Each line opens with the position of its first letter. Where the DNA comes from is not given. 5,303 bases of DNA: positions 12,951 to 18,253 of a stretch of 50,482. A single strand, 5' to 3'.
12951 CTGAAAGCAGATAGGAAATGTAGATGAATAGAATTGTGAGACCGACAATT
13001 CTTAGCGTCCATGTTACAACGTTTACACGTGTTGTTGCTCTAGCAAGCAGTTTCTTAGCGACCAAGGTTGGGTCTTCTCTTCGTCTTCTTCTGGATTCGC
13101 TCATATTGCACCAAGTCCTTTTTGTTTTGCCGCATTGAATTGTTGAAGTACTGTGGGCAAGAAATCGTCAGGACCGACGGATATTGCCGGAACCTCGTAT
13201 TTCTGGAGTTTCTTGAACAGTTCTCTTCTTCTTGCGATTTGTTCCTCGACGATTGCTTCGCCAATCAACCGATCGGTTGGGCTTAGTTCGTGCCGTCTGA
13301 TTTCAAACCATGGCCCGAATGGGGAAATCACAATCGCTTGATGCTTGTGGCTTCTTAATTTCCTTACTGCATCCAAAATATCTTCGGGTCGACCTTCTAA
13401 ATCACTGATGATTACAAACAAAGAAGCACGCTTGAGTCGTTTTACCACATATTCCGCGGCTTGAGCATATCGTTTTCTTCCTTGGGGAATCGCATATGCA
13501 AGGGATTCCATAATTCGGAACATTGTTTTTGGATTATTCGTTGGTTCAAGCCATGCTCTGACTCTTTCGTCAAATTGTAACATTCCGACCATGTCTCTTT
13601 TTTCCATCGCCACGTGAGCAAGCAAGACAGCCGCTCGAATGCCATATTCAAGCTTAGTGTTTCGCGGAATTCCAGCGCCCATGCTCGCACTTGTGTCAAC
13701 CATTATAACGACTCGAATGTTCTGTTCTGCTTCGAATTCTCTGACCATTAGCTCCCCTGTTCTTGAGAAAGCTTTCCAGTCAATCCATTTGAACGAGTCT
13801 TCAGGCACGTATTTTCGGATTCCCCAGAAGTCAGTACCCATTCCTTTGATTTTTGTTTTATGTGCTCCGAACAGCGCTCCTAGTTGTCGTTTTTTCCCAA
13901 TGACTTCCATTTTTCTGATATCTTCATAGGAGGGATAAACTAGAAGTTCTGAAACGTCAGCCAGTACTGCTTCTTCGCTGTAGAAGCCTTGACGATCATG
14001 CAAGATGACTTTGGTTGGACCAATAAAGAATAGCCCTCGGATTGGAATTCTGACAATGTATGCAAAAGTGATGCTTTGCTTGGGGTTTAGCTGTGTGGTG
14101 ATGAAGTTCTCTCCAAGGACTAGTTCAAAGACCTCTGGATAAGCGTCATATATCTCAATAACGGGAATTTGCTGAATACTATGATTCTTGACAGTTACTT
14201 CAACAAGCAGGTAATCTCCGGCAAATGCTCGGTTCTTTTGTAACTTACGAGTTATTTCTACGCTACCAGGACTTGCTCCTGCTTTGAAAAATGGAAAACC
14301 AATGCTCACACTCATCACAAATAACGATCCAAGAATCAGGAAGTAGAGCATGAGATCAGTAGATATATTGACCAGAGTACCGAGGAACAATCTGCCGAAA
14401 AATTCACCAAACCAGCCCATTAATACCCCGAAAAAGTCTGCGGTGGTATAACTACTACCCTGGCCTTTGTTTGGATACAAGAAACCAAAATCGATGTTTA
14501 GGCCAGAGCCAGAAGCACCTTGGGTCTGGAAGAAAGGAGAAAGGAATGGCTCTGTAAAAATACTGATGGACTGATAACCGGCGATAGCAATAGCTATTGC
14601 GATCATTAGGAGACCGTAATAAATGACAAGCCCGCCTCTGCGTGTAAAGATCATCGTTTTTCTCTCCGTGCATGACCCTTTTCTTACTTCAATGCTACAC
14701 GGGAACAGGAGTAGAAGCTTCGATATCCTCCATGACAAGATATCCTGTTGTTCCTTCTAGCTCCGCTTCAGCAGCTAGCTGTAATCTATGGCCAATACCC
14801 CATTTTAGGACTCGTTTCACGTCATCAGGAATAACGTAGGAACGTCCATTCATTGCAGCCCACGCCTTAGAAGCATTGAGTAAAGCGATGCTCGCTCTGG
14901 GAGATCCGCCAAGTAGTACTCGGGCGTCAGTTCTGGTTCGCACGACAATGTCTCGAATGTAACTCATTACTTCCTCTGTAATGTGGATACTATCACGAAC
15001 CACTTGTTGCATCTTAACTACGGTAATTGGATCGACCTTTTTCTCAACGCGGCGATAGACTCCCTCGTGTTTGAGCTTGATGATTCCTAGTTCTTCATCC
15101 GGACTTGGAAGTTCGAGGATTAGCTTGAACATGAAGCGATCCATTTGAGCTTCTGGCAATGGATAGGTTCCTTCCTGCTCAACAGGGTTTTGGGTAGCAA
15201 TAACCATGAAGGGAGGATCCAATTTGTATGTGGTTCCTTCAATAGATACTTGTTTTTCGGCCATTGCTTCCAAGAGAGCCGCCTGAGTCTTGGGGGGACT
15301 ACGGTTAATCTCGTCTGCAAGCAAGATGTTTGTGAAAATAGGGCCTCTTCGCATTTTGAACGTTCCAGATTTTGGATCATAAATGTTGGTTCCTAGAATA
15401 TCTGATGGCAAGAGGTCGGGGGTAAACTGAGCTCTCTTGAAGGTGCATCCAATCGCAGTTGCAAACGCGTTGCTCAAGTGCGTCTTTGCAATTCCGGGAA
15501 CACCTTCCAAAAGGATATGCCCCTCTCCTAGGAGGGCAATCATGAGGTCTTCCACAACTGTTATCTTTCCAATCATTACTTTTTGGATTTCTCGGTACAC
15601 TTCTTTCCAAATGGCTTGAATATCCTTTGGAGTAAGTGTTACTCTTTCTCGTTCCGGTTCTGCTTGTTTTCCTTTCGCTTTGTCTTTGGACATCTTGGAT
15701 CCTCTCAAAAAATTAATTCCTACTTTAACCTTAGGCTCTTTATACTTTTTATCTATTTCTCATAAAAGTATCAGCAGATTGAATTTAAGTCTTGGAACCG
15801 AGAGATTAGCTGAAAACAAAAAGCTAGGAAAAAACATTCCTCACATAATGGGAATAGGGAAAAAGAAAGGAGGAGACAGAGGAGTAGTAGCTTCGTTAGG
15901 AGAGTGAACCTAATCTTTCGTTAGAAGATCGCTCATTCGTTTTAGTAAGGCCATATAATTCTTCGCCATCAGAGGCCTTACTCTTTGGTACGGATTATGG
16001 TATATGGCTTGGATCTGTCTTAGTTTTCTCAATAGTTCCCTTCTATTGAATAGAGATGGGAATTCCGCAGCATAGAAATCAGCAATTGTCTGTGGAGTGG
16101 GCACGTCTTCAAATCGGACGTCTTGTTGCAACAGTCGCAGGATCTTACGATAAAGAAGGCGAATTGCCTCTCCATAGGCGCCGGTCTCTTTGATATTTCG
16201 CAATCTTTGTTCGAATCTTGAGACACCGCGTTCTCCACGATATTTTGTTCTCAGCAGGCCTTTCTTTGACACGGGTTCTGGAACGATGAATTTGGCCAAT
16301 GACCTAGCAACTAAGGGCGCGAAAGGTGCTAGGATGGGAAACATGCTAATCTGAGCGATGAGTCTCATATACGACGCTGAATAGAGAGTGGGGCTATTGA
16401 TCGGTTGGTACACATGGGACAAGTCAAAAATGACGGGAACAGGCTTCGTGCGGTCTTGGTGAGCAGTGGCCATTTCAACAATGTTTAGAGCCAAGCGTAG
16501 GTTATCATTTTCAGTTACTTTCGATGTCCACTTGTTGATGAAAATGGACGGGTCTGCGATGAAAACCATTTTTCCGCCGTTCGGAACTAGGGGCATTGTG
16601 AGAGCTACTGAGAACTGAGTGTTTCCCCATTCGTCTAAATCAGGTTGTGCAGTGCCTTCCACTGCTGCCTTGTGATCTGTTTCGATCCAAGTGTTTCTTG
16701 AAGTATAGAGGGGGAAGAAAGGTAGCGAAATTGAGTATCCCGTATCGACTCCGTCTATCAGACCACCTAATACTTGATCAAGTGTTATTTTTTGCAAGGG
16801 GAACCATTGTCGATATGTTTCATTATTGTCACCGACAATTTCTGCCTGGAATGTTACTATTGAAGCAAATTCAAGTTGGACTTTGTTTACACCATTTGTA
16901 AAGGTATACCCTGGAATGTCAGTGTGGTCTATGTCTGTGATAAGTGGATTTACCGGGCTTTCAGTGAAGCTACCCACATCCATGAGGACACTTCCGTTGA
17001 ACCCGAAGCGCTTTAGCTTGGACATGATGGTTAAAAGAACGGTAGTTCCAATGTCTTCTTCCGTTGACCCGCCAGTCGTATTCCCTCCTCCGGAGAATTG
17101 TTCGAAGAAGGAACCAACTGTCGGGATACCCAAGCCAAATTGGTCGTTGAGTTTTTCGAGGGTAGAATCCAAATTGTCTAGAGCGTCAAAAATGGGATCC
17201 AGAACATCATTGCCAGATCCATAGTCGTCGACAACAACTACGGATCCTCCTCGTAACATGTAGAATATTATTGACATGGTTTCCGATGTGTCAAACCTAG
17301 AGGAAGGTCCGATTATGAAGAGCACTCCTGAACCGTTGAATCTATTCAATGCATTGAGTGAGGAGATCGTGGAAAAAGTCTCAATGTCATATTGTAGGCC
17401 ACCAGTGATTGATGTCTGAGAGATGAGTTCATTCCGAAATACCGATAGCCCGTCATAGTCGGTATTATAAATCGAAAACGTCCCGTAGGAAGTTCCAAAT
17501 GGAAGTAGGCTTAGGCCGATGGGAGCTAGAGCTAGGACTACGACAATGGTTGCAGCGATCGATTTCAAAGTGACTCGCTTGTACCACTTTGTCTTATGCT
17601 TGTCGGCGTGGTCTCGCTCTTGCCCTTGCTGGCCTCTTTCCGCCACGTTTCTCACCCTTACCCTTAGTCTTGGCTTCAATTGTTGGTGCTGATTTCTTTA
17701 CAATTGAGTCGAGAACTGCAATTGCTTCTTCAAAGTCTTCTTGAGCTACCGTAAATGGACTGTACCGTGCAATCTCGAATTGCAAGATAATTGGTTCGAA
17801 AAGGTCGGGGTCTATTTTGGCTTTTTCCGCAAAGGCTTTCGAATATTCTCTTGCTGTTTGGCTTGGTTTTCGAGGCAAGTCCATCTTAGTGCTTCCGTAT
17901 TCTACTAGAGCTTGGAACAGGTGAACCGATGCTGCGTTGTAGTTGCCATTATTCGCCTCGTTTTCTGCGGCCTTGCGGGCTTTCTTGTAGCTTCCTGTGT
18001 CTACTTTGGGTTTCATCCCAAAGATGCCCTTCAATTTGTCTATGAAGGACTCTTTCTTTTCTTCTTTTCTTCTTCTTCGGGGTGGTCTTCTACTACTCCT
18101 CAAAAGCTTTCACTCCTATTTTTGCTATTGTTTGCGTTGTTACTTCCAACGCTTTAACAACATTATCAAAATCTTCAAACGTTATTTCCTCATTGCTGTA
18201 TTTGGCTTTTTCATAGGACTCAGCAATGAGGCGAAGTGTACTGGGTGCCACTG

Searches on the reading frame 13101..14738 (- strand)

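Call 18: search_protein_families(library=pfam, proteins=[window:13101-14738:-], max_evalue=0.00001)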
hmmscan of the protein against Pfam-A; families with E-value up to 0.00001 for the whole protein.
window:13101-14738:- (545 aa): 2 families
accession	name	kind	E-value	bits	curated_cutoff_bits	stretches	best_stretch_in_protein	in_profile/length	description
PF01882.25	DUF58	-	2.6e-32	112.2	23.4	1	307-471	2-166/216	Protein of unknown function DUF58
PF13519.12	VWA_2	-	8.6e-11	42.9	27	1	343-446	1-105/107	von Willebrand factor type A domain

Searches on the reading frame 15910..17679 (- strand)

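Call 18: search_protein_families(library=pfam, proteins=[window:15910-17679:-], max_evalue=0.00001)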
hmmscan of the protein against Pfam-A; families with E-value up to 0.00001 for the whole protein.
window:15910-17679:- (589 aa): 1 family
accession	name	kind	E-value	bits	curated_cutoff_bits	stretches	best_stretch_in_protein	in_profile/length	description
PF14258.12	DUF4350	-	4e-07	30.9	30.4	0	101-176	27-87/181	Domain of unknown function (DUF4350)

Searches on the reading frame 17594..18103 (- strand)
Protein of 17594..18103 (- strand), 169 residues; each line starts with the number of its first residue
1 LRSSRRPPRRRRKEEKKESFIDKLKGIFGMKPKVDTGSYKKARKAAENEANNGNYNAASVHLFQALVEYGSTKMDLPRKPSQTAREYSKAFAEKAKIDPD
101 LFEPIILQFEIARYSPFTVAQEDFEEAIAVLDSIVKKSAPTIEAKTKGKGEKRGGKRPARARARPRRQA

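Call 63: search_protein_families(library=pfam, proteins=[window:17594-18103:-], max_evalue=0.001)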
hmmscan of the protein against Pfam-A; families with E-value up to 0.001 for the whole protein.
window:17594-18103:- (169 aa): 1 family
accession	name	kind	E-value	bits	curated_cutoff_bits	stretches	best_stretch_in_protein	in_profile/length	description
PF13559.11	DUF4129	-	2.9e-08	34.1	24.8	1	63-131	2-68/69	Domain of unknown function (DUF4129)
